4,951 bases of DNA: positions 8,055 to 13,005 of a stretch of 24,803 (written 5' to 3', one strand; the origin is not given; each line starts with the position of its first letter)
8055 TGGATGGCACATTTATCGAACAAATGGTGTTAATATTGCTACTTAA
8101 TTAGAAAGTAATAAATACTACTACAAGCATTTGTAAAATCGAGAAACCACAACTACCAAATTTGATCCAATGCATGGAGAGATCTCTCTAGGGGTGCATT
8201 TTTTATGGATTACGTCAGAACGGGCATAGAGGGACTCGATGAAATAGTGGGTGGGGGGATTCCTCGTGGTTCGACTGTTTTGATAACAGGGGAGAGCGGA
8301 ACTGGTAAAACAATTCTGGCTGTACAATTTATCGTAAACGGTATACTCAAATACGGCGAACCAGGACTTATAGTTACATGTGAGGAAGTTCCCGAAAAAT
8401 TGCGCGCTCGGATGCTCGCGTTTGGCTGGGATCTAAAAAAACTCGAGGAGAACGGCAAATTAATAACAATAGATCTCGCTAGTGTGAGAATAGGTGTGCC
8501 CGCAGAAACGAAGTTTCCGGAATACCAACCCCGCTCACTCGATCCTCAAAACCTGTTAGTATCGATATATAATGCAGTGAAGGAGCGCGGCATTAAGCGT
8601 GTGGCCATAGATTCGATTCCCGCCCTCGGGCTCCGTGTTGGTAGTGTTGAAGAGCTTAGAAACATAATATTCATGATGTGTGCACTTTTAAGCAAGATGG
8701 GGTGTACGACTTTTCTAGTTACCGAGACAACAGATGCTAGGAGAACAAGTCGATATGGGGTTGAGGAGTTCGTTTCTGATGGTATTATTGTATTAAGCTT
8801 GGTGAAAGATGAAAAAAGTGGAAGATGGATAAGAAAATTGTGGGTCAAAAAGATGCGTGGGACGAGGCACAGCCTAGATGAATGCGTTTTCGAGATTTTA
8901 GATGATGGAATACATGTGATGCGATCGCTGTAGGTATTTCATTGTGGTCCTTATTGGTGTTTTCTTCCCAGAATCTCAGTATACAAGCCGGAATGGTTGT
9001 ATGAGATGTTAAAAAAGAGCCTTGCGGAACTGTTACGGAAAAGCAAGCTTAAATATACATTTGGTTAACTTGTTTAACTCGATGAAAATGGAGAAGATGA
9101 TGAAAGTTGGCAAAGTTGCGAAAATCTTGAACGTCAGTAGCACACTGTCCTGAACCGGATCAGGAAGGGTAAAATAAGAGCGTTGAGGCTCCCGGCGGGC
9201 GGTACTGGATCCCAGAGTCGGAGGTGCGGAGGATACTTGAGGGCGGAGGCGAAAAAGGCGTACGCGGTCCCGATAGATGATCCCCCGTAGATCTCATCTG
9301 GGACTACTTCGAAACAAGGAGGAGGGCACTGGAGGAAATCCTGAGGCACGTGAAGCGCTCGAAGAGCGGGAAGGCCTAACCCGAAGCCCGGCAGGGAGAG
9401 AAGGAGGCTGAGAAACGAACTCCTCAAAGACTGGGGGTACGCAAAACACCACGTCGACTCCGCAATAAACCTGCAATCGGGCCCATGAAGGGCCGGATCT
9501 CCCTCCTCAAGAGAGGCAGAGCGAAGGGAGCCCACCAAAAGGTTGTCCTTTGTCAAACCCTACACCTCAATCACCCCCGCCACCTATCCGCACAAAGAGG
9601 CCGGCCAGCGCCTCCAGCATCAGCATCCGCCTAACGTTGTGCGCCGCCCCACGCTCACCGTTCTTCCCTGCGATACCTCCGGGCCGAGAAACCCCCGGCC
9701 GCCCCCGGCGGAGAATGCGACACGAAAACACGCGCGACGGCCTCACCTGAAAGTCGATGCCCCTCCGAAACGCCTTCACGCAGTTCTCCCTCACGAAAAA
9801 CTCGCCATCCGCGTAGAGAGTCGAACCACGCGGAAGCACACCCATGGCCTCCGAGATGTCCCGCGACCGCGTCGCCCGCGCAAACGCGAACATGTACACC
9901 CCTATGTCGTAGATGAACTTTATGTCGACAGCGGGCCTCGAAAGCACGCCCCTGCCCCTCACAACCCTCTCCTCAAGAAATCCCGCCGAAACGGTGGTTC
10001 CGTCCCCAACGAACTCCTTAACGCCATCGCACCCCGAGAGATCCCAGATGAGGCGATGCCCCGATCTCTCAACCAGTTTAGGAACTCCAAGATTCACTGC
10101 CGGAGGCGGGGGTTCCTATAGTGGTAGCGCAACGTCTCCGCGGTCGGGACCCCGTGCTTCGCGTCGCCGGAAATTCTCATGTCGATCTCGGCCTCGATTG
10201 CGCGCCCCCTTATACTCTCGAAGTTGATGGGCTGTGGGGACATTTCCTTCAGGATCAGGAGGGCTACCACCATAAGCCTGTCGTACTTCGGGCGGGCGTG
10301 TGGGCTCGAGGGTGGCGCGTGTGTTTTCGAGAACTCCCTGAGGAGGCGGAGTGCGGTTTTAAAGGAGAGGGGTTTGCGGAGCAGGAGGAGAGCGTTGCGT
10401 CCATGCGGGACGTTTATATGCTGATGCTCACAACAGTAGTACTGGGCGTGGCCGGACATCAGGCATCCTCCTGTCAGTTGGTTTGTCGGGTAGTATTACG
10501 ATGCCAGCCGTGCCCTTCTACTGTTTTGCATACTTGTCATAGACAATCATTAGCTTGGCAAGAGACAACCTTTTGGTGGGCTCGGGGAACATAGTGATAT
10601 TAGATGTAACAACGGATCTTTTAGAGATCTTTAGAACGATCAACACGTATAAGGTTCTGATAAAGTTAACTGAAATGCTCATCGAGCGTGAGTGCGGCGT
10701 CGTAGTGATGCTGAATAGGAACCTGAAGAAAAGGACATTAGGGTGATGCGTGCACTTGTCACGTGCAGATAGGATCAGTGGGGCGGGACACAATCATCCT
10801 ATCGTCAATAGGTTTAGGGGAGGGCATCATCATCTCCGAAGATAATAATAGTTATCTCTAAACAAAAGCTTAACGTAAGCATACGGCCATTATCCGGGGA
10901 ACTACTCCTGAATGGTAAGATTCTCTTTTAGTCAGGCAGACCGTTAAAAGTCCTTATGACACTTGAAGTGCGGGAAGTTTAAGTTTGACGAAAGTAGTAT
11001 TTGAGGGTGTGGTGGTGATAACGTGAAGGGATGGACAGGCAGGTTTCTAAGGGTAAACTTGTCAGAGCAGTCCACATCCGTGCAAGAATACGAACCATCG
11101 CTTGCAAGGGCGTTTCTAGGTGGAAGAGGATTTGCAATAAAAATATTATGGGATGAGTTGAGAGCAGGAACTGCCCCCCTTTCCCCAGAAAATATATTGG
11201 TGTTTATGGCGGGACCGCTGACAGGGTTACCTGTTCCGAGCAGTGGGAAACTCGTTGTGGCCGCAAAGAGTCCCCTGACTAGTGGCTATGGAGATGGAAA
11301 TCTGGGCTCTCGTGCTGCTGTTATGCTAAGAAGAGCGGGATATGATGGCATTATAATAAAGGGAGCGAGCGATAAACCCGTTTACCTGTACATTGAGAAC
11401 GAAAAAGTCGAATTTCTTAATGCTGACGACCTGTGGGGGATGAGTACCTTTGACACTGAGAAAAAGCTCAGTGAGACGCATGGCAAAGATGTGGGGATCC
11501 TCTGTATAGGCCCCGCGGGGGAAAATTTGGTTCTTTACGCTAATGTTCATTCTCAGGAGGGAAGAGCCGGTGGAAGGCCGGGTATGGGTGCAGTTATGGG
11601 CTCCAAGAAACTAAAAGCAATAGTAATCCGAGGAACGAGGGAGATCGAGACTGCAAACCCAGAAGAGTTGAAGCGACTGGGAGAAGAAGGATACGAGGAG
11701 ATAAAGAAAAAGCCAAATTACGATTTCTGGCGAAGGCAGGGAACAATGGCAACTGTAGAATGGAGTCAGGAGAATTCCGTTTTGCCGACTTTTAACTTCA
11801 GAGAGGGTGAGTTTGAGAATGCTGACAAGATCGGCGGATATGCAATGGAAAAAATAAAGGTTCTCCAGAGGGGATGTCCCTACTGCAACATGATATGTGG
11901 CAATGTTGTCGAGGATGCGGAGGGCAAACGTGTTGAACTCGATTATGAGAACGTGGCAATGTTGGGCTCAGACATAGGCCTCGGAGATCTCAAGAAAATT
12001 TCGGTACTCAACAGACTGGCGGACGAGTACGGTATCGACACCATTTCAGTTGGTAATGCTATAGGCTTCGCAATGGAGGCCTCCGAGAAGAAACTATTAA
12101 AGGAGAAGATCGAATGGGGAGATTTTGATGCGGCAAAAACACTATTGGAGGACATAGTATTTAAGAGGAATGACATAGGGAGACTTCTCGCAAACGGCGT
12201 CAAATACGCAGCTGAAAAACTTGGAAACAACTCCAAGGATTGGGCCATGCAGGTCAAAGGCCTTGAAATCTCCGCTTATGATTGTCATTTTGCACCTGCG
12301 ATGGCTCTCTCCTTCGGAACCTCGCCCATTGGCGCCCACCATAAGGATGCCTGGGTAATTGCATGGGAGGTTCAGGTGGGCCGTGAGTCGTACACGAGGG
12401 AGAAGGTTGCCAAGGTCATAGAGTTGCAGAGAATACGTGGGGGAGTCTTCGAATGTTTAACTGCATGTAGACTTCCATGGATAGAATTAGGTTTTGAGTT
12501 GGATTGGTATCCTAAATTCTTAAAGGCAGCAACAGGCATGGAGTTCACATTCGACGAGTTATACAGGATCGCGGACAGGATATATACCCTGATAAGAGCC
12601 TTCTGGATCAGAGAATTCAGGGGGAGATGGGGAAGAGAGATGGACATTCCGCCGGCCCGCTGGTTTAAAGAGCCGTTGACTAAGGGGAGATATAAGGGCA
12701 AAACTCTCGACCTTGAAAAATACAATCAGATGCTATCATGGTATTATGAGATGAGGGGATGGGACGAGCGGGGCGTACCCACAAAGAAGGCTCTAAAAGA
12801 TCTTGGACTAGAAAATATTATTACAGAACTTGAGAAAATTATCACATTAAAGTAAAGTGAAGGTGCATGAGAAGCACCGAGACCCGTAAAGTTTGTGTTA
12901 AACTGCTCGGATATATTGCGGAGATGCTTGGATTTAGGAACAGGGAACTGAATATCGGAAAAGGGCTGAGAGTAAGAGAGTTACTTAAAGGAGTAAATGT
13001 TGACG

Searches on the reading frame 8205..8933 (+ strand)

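Call 91: search_protein_families(library=pfam, proteins=[window:8205-8933:+], max_evalue=0.001)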
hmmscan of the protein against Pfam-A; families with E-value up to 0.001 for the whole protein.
window:8205-8933:+ (242 aa): 5 families
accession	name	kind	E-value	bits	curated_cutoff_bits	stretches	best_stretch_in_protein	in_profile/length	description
PF06745.19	ATPase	-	2.3e-72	243.6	26.6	1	4-240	1-228/231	KaiC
PF13481.12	AAA_25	-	5.1e-08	33.2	27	1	8-151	19-166/195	AAA domain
PF07088.17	GvpD_P-loop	-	1.8e-06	28.4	24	1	22-212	10-186/189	GvpD gas vesicle protein, P-loop domain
PF03796.21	DnaB_C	-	5.4e-05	23.1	27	1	4-77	2-74/255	DnaB-like helicase C terminal domain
PF00158.32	Sigma54_activat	-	0.0001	22.5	20.2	1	21-71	21-70/168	Sigma-54 interaction domain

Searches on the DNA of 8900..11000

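Call 93: search_rna_families(source=window, start=8900, end=11000, threshold=evalue, max_evalue=0.1)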
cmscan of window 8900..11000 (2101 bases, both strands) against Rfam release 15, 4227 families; matches with E-value up to 0.1: 0.
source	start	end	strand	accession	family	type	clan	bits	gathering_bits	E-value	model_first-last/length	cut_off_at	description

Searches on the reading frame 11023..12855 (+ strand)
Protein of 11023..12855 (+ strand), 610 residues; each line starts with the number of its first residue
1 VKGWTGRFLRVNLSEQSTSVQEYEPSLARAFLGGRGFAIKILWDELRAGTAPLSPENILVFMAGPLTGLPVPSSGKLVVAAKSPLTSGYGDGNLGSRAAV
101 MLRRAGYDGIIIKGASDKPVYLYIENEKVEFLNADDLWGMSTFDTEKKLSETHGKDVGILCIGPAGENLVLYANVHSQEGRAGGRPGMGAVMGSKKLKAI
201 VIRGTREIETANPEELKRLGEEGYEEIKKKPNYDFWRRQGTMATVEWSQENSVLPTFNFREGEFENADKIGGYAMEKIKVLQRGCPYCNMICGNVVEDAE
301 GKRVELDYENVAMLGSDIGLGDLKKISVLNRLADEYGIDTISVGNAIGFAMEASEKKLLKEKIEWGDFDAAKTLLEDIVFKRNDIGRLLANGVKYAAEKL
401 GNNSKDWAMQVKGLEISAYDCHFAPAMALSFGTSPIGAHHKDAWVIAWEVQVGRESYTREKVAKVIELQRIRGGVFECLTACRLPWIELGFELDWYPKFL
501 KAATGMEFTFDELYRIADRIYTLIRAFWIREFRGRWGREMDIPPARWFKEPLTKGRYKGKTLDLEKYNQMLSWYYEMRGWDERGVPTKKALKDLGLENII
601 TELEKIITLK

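Call 91: search_protein_families(library=pfam, proteins=[window:11023-12855:+], max_evalue=0.001)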
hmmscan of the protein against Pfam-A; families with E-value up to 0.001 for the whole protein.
window:11023-12855:+ (610 aa): 2 families
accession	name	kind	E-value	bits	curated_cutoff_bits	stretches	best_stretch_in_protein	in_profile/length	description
PF01314.23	AFOR_C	-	3.7e-121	405.3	27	1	220-596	3-385/385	Aldehyde ferredoxin oxidoreductase, domains 2 & 3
PF02730.20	AFOR_N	-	9.2e-80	267.5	29.8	1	6-205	1-199/199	Aldehyde ferredoxin oxidoreductase, N-terminal domain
